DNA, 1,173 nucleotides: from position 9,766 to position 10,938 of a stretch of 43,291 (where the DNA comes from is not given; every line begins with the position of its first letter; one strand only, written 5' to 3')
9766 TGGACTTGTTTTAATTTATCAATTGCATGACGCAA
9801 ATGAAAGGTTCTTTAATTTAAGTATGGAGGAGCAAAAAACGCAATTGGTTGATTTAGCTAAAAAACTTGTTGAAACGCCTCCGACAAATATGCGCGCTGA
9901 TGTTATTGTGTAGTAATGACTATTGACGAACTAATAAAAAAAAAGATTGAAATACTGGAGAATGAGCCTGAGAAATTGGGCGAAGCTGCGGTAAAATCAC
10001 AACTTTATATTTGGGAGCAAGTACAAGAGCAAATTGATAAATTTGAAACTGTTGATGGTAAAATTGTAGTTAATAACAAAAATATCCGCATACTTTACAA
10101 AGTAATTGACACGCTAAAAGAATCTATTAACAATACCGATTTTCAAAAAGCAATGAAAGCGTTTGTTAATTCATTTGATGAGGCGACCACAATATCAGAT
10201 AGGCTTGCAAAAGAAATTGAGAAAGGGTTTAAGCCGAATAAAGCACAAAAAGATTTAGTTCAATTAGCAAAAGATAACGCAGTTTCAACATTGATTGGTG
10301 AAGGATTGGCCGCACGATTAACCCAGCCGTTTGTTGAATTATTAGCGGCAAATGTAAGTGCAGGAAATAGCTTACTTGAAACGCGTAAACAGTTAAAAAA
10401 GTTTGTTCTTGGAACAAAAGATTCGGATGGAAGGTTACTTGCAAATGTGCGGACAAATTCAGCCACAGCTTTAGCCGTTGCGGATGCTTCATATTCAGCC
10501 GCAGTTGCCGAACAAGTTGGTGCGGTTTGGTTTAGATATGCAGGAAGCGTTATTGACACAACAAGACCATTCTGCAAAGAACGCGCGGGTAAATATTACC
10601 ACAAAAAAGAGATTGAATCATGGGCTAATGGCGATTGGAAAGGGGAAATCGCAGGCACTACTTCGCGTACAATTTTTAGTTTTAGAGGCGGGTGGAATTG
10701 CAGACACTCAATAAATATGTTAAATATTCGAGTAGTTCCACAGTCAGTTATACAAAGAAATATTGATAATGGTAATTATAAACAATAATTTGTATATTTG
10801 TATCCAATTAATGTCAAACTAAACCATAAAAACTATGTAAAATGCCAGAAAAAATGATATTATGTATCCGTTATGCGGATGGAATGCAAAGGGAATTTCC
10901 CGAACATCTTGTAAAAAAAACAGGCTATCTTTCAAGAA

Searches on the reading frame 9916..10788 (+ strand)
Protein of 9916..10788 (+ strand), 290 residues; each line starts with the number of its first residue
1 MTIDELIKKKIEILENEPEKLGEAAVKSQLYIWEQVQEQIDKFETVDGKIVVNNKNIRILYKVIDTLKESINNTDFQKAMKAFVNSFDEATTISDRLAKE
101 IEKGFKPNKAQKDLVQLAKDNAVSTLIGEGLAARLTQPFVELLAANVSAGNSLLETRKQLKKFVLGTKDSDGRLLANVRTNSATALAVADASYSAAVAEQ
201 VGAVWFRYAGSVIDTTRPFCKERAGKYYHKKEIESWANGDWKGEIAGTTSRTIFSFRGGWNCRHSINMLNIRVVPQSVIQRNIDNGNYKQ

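Call 78: search_protein_families(library=pfam, proteins=[window:9916-10788:+], max_evalue=0.01)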
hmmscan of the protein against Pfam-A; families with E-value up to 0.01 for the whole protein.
window:9916-10788:+ (290 aa): 1 family
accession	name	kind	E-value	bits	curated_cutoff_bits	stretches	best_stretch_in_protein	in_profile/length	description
PF04233.19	Phage_Mu_F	-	0.0014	19.8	29.6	0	142-263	6-108/112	Phage Mu protein F like protein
